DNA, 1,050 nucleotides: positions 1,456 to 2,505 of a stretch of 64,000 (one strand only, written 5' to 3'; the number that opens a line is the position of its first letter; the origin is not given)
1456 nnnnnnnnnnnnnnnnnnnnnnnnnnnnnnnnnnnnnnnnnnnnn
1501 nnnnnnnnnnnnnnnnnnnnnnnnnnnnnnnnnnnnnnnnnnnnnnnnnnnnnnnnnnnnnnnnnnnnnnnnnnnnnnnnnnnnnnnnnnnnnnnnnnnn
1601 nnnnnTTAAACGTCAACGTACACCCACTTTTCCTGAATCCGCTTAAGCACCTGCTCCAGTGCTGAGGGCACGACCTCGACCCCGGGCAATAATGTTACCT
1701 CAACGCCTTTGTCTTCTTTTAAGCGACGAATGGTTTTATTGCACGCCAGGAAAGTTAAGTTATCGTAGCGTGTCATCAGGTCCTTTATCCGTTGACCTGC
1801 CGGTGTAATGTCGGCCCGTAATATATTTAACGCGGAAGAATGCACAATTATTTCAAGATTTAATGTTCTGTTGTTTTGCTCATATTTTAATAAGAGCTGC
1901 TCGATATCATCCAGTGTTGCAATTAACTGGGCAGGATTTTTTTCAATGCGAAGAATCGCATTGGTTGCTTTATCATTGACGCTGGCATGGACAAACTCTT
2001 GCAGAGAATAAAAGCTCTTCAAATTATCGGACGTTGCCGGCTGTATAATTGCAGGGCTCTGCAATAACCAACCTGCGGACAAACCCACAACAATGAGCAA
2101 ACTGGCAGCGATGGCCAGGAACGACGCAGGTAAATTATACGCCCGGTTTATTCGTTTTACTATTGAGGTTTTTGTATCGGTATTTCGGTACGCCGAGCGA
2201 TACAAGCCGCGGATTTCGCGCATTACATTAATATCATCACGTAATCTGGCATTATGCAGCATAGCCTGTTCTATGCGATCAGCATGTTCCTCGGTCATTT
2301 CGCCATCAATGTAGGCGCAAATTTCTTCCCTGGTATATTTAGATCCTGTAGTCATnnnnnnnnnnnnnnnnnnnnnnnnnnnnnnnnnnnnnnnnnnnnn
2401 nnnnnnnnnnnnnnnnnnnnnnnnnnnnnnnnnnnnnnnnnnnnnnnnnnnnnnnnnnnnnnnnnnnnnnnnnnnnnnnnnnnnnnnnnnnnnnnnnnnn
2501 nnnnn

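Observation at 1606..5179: ECF sigma module whose anti-sigma sensor domain is a DsrE-like fold, paired with a secreted DsrE-like paralog and a porin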

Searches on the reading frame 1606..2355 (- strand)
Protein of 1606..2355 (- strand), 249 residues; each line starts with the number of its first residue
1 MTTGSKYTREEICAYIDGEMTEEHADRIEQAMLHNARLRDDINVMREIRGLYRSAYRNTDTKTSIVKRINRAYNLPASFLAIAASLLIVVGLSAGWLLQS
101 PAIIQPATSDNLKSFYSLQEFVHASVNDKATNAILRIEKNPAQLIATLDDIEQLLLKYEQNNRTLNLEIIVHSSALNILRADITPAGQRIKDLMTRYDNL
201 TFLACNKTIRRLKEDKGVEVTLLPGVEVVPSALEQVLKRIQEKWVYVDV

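Call 3: search_protein_families(library=pfam, proteins=[window:1606-2355:-], max_evalue=1)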
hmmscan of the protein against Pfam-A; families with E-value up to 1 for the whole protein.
window:1606-2355:- (249 aa): 6 families
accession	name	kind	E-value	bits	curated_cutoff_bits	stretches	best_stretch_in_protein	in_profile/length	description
PF13490.11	zf-HC2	-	0.0017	18.8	22.2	1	9-31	5-27/35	Putative zinc-finger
PF10146.14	zf-C4H2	-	0.037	15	34.5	0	142-191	20-69/240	Zinc finger-containing protein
PF05911.16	FPP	-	0.046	12.4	40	1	126-198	72-144/871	Filament-like plant protein, long coiled-coil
PF02635.20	DsrE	-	0.048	14.3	22.7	1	165-246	32-113/116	DsrE/DsrF-like family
PF01288.25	HPPK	-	0.076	13.8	25.7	1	127-176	43-94/116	7,8-dihydro-6-hydroxymethylpterin-pyrophosphokinase (HPPK)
PF22216.1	Sas-6_C_CC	-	0.08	13.6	27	0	146-182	10-46/57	Spindle assembly abnormal protein 6 homolog, C-terminal coiled coil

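Call 4: search_protein_families(library=ncbifam, proteins=[window:1606-2355:-], max_evalue=1)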
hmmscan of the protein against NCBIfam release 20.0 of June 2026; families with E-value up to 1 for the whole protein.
window:1606-2355:- (249 aa): 3 families
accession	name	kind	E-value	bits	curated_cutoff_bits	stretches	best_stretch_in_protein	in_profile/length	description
NF010501.0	PRK13920.1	subfamily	0.0049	16.5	225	1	9-131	5-131/213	putative anti-sigmaE protein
NF033885.1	conj_TraP_IncI1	equivalog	0.007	16.1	135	1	76-201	11-134/217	conjugal transfer protein TraP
NF047528.1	LIMLP_03685_anti-sigma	equivalog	0.072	12.3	200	1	15-92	4-79/347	LIMLP_03685 family anti-sigma factor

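Call 8: find_homologous_proteins(query=window:1606-2355:-, max_evalue=0.001)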
Query window:1606-2355:- (249 aa): 9 proteins with E <= 0.001 among 1051 candidates.
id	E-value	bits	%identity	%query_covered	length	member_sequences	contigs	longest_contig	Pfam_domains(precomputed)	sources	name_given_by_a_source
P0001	2.5e-154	529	98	100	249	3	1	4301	-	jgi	-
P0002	3.0e-124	431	81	100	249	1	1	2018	-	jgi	-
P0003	1.3e-121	422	80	100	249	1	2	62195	-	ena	-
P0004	1.3e-105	370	68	100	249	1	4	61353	-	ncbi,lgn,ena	-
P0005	4.7e-101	355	63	100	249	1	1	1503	-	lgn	-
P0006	3.5e-100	352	64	100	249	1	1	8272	-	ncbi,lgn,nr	ncbi:MAG: hypothetical protein BMS9Abin33_0692 [Gammaproteobacteria bacterium]|nr:MAG: hypothetical 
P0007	2.9e-93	329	59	100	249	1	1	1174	-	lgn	-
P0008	1.8e-69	252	83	56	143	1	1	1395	-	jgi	-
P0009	1.3e-37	148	36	94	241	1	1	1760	PF13490.12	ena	-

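Call 11: find_encoding_contigs(protein=P0003, flank=10000, max_places=3)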
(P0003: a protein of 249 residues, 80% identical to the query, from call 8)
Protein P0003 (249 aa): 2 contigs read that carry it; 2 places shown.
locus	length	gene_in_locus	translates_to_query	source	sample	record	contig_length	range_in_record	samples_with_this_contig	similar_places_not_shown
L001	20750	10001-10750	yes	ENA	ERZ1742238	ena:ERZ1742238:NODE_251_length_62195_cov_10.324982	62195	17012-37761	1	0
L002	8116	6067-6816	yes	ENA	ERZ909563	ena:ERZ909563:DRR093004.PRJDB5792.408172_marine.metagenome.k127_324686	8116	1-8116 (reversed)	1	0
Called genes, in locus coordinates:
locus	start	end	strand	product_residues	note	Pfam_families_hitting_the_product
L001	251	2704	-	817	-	PF02190:LON_substr_bdg, PF08298:AAA_PrkA (faint), PF00004:AAA, PF07728:AAA_5, PF22667:Lon_lid, PF05362:Lon_C, PF13541:ChlI (weak)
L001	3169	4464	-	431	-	PF06689:zf-C4_ClpX, PF00493:MCM (faint), PF01078:Mg_chelatase (faint), PF05496:RuvB_N (faint), PF00004:AAA, PF07724:AAA_2, PF07728:AAA_5 (weak), PF10431:ClpB_D2-small, +1 more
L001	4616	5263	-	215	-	PF00574:CLP_protease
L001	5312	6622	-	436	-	PF05697:Trigger_N, PF00254:FKBP_C, PF05698:Trigger_C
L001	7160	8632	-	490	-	PF07396:Porin_O_P (weak)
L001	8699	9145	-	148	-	-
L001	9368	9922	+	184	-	PF04542:Sigma70_r2, PF08281:Sigma70_r4_2, PF04545:Sigma70_r4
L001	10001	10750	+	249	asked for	-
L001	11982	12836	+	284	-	PF00763:THF_DHG_CYH, PF02882:THF_DHG_CYH_C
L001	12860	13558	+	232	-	PF01694:Rhomboid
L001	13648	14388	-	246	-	-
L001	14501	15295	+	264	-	PF00303:Thymidylat_synt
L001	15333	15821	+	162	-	PF00186:DHFR_1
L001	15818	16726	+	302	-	PF00581:Rhodanese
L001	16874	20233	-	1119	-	PF25800:FimV_N, PF13428:TPR_14 (faint), PF14559:TPR_19 (faint)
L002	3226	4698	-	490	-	PF07396:Porin_O_P (weak)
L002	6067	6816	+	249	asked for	-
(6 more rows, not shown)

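Call 12: find_encoding_contigs(protein=P0004, flank=10000, max_places=3)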
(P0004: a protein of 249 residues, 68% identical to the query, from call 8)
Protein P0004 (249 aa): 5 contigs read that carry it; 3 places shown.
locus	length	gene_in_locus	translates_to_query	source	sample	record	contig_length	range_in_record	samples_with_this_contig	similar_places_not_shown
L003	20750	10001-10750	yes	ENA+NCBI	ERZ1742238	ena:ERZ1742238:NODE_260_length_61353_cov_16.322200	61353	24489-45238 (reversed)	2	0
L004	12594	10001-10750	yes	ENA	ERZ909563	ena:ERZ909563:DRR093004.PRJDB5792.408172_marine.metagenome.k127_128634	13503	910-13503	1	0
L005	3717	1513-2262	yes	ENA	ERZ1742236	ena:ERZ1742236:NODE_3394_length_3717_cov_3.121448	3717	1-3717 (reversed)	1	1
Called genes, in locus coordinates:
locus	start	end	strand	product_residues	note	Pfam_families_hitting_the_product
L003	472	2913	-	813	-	PF02190:LON_substr_bdg, PF08298:AAA_PrkA (faint), PF00004:AAA, PF07728:AAA_5, PF22667:Lon_lid, PF05362:Lon_C, PF13541:ChlI (weak)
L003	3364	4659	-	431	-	PF06689:zf-C4_ClpX, PF00493:MCM (weak), PF01078:Mg_chelatase (faint), PF05496:RuvB_N (faint), PF00004:AAA, PF07724:AAA_2, PF07728:AAA_5 (weak), PF10431:ClpB_D2-small, +1 more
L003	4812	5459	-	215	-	PF00574:CLP_protease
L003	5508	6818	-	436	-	PF05697:Trigger_N, PF00254:FKBP_C, PF05698:Trigger_C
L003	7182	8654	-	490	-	PF07396:Porin_O_P (faint)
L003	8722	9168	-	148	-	-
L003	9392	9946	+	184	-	PF04542:Sigma70_r2, PF08281:Sigma70_r4_2, PF04545:Sigma70_r4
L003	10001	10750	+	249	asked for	-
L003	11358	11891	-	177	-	PF11645:PDDEXK_5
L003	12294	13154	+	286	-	PF00763:THF_DHG_CYH, PF02882:THF_DHG_CYH_C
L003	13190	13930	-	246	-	-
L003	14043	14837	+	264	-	PF00303:Thymidylat_synt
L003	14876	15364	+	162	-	PF00186:DHFR_1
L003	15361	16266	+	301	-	PF00581:Rhodanese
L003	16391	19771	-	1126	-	PF25800:FimV_N, PF13428:TPR_14 (faint), PF14559:TPR_19 (weak)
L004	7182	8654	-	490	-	PF07396:Porin_O_P (faint)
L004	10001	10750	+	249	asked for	-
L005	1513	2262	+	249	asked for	-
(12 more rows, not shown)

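Call 13: find_encoding_contigs(protein=P0009, flank=10000, max_places=3)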
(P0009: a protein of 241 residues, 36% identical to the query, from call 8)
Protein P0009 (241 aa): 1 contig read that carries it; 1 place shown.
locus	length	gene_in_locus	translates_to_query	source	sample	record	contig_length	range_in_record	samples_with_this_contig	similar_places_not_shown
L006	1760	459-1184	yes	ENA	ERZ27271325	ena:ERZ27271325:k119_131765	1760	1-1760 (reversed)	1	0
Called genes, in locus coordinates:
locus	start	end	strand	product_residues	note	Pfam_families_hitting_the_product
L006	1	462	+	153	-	?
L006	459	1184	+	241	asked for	PF13490:zf-HC2 (faint)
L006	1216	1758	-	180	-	?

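Call 14: find_encoding_contigs(protein=P0006, flank=10000, max_places=3)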
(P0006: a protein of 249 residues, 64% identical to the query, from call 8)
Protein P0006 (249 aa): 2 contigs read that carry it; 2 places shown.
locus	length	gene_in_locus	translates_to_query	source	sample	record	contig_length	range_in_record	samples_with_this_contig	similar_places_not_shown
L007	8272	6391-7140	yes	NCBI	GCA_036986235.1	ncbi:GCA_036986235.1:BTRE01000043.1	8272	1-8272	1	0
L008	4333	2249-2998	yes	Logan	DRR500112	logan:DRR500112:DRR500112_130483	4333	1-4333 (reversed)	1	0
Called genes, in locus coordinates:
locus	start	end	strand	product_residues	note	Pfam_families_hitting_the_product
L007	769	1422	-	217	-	PF06902:Fer4_19, PF09360:zf-CDGSH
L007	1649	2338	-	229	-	PF02678:Pirin, PF07883:Cupin_2 (weak), PF17954:Pirin_C_2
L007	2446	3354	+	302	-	PF00126:HTH_1, PF03466:LysR_substrate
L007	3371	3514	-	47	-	-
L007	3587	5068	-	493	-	PF07396:Porin_O_P (faint)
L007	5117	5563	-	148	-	-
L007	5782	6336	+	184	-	PF04542:Sigma70_r2, PF08281:Sigma70_r4_2, PF04545:Sigma70_r4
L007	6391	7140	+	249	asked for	-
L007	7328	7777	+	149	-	PF18856:baeRF_family12, PF10116:Host_attach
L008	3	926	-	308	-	?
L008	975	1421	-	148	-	-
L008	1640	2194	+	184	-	PF04542:Sigma70_r2, PF08281:Sigma70_r4_2, PF04545:Sigma70_r4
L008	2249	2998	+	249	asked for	-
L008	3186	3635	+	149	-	PF18856:baeRF_family12, PF10116:Host_attach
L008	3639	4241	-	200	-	PF00160:Pro_isomerase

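Call 18: search_protein_representatives(alignment_id=A1)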
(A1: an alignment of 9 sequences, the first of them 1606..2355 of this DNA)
Query: 9 sequences, 249 profile positions. Proteins with E-value up to 0.001 (for the whole library): 1455; up to 1e-10: 661; up to 1e-30: 232. The best 150 are listed.
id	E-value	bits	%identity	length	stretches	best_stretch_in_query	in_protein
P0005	3.5e-131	452.4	-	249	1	1-249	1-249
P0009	7.1e-98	343.3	-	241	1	12-248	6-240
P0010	5.4e-62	225.7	-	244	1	6-248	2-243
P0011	2.2e-54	200.8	-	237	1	9-248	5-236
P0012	6.1e-54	199.4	-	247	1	11-248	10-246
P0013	3.2e-53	197.0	-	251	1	8-248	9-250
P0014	9.1e-53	195.5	-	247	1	9-248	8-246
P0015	2.0e-52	194.4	-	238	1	4-248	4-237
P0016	2.8e-52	193.9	-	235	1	12-249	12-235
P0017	1.7e-51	191.3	-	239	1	5-249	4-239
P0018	3.5e-49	183.8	-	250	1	9-249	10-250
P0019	4.4e-49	183.4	-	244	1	1-249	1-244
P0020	8.7e-49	182.5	-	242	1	1-249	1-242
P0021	1.2e-48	182.0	-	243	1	10-248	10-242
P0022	7.0e-48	179.5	-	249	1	4-248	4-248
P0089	1.9e-39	151.8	-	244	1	1-249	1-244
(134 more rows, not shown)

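Call 22: find_homologous_proteins(query=A2, max_evalue=1e-10)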
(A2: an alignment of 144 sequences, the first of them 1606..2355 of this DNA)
Query A2 (144 sequences) (249 aa, profile of the alignment): 67 proteins with E <= 1e-10 among 8000 candidates.
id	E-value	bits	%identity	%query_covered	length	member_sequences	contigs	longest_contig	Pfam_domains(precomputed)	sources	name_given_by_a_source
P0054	9.8e-82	292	30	99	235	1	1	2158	-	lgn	-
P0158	1.2e-81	292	33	100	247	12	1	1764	-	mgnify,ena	mgnify:FL=1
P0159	1.2e-79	285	33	100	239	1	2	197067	-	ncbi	-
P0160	2.0e-78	282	31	100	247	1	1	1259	-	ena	-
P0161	1.2e-76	276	31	100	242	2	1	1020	-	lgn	-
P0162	1.1e-75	272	31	100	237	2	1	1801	-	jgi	jgi:uncharacterized protein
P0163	9.9e-75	269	29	100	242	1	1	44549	-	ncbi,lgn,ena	-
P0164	2.5e-73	265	26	98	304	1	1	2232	-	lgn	-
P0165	3.9e-73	264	38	44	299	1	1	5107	-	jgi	jgi:intracellular sulfur oxidation DsrE/DsrF family protein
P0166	1.4e-72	262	30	100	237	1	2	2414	-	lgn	-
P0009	3.0e-71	258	36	94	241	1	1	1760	PF13490.12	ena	-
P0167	3.4e-71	258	29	96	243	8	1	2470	-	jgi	jgi:intracellular sulfur oxidation DsrE/DsrF family protein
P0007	5.2e-71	257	59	100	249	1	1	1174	-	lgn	-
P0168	7.0e-71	257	30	100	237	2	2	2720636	-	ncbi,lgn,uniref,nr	ncbi:intracellular sulfur oxidation DsrE/DsrF family protein [Sulfuritortus calidifontis]|uniref:Int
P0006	1.1e-70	256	64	100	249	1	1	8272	-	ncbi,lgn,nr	ncbi:MAG: hypothetical protein BMS9Abin33_0692 [Gammaproteobacteria bacterium]|nr:MAG: hypothetical 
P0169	1.9e-70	255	31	100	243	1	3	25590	PF02635.21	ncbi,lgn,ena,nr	ncbi:MAG TPA: hypothetical protein ENI64_10550 [Gammaproteobacteria bacterium]|nr:hypothetical prote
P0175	8.4e-69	250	29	98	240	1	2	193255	-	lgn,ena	-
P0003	3.0e-68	248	80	100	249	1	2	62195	-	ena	-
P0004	2.9e-67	245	68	100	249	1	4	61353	-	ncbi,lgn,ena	-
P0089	6.2e-67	244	28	100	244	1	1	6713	-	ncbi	-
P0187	6.6e-63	231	27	100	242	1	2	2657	-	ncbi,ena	-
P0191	1.5e-61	226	27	100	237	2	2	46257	-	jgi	-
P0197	1.4e-60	223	27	100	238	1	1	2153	-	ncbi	-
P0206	1.3e-58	217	29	100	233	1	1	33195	-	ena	-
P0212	3.1e-56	209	29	99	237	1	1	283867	-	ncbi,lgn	-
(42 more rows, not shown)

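Call 26: find_encoding_contigs(protein=P0168, flank=6000, max_places=1)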
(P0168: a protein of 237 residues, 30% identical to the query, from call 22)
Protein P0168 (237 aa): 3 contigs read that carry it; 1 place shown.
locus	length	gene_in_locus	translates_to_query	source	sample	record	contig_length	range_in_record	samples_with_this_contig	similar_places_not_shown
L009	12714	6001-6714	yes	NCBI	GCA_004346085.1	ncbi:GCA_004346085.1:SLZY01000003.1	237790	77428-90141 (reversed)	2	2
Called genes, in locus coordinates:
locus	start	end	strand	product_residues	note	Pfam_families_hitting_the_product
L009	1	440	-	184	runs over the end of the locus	PF04060:FeS, PF13484:Fer4_16 (faint), PF12837:Fer4_6 (weak), PF13237:Fer4_10 (weak), PF00037:Fer4, PF14697:Fer4_21, PF12838:Fer4_7 (weak), PF13187:Fer4_9 (weak), +1 more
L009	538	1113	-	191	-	PF02508:Rnf-Nqr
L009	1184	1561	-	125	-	PF10861:DUF2784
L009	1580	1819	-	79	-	PF09360:zf-CDGSH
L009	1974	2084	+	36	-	-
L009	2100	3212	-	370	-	PF05222:AlaDh_PNT_N, PF01262:AlaDh_PNT_C, PF02826:2-Hacid_dh_C (weak)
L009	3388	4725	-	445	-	PF13609:Porin_4 (weak), PF07396:Porin_O_P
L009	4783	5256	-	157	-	PF02635:DsrE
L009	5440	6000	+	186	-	PF04542:Sigma70_r2, PF22029:PhyR_sigma2 (weak), PF04545:Sigma70_r4, PF08281:Sigma70_r4_2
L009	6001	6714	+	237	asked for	-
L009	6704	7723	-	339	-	PF01180:DHO_dh, PF03060:NMO (weak)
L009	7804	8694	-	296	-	PF13682:CZB (weak), PF00990:GGDEF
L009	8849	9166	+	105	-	PF10052:DUF2288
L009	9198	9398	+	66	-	PF04102:SlyX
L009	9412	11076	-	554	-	PF00005:ABC_tran, PF02463:SMC_N (faint), PF13304:AAA_21 (faint), PF13555:AAA_29 (faint), PF12848:ABC_tran_Xtn, PF00005:ABC_tran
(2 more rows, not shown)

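Call 27: find_encoding_contigs(protein=P0159, flank=6000, max_places=1)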
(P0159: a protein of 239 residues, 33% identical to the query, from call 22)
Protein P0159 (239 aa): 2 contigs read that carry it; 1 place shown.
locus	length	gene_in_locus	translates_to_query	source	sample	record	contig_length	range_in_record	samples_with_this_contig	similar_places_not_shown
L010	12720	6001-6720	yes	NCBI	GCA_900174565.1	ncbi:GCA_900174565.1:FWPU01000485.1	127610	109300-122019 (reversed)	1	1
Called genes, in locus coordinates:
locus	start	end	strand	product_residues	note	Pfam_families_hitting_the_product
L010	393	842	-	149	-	-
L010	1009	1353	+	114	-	PF03960:ArsC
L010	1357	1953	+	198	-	PF03358:FMN_red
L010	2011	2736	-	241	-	PF00308:Bac_DnaA (faint), PF13191:AAA_16 (faint), PF22688:Hda_lid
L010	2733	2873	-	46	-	-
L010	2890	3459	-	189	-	PF01066:CDP-OH_P_transf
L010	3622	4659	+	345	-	PF00586:AIRS, PF02769:AIRS_C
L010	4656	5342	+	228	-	PF00551:Formyl_trans_N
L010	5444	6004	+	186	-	PF22029:PhyR_sigma2 (faint), PF04542:Sigma70_r2, PF08281:Sigma70_r4_2, PF04545:Sigma70_r4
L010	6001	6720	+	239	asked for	-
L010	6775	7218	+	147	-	PF02635:DsrE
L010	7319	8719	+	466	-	PF21088:MS_channel_1st (weak), PF00924:MS_channel_2nd, PF21082:MS_channel_3rd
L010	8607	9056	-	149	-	PF00293:NUDIX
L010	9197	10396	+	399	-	PF00487:FA_desaturase, PF01610:DDE_Tnp_ISL3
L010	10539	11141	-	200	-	PF01844:HNH, PF13395:HNH_4, PF14279:HNH_5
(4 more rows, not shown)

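Call 28: find_encoding_contigs(protein=P0175, flank=6000, max_places=1)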
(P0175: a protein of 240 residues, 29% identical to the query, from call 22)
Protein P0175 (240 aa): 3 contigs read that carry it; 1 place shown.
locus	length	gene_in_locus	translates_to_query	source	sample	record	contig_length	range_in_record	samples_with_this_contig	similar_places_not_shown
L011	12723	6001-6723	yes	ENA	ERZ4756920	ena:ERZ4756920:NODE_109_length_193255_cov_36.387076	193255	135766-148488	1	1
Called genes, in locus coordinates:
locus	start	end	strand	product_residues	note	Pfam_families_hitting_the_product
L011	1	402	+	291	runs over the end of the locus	PF01145:Band_7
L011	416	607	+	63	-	PF09838:DUF2065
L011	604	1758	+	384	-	PF13393:tRNA-synt_His, PF27460:HisZ_C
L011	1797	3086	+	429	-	PF00709:Adenylsucc_synt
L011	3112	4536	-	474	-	PF08323:Glyco_transf_5, PF13439:Glyco_transf_4 (weak), PF00534:Glycos_transf_1, PF13692:Glyco_trans_1_4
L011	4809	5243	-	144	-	PF02635:DsrE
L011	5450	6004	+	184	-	PF04542:Sigma70_r2, PF08281:Sigma70_r4_2, PF04545:Sigma70_r4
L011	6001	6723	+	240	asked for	-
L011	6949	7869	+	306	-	PF02826:2-Hacid_dh_C (weak), PF03446:NAD_binding_2, PF00393:6PGD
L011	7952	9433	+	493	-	PF00479:G6PD_N, PF02781:G6PD_C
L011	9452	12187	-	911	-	PF00989:PAS (faint), PF13188:PAS_8, PF08448:PAS_4 (faint), PF13426:PAS_9 (weak), PF00512:HisKA, PF02518:HATPase_c, PF00072:Response_reg, PF01627:Hpt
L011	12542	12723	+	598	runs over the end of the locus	PF03190:Thioredox_DsbH, PF13899:Thioredoxin_7, PF13098:Thioredoxin_2 (weak)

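Call 29: find_encoding_contigs(protein=P0212, flank=6000, max_places=1)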
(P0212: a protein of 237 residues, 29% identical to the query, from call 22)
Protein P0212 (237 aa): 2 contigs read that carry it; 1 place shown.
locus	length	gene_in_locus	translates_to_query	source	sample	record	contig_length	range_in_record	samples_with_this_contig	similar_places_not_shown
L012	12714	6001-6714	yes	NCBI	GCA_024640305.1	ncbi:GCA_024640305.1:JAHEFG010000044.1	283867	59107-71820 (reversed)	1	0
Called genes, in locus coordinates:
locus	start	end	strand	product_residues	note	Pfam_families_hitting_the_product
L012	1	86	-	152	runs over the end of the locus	PF18902:DUF5658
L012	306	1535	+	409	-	PF00487:FA_desaturase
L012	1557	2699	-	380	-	PF04143:Sulf_transp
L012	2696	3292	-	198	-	PF13899:Thioredoxin_7, PF13098:Thioredoxin_2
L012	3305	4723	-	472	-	PF07396:Porin_O_P (weak)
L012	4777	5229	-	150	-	-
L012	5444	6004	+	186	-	PF04542:Sigma70_r2, PF22029:PhyR_sigma2 (weak), PF08281:Sigma70_r4_2, PF04545:Sigma70_r4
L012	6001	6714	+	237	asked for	-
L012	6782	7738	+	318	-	PF13531:SBP_bac_11, PF01547:SBP_bac_1 (faint)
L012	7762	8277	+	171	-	PF03928:HbpS-like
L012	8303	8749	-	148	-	-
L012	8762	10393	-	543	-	PF02872:5_nucleotid_C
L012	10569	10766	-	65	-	-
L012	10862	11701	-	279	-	PF21342:SoxA-TsdA_cyt-c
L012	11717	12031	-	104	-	PF08770:SoxZ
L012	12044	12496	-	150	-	PF13501:SoxY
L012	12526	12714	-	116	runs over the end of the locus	PF00034:Cytochrom_C (faint), PF13442:Cytochrome_CBB3 (weak)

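Call 39: predict_structure(alignment_id=A4)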
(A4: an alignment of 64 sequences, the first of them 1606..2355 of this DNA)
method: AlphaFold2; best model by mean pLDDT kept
length: 249 residues; sequences in the alignment: 64
mean_pLDDT: 76.4   pTM: 0.56
mean pLDDT of the five models: 76.4, 74.7, 73.7, 73.7, 70.9
residues with pLDDT >= 90: 85; 70-90: 80; 50-70: 46; < 50: 38
segments of 3 or more residues with pLDDT < 50: 1-3, 58-76, 95-110
pLDDT, mean of each block of 10 residues (from residue 1): 64 90 90 85 80 60 39 47 56 46 37 63 69 84 82 91 93 89 93 96 94 93 96 88 84
secondary structure, 60 per line:
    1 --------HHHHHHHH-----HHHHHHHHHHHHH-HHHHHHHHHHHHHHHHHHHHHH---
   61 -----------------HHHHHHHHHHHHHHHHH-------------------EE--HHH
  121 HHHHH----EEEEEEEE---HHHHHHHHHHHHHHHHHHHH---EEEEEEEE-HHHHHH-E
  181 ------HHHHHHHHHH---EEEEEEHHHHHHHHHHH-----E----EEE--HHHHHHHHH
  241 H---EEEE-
elements in order: H9-16 H22-34 H36-57 H78-94 H118-125 E130-137 H141-160 E164-171 H173-178 H187-196 E200-205 H206-216 E227-229 H232-241 E245-248
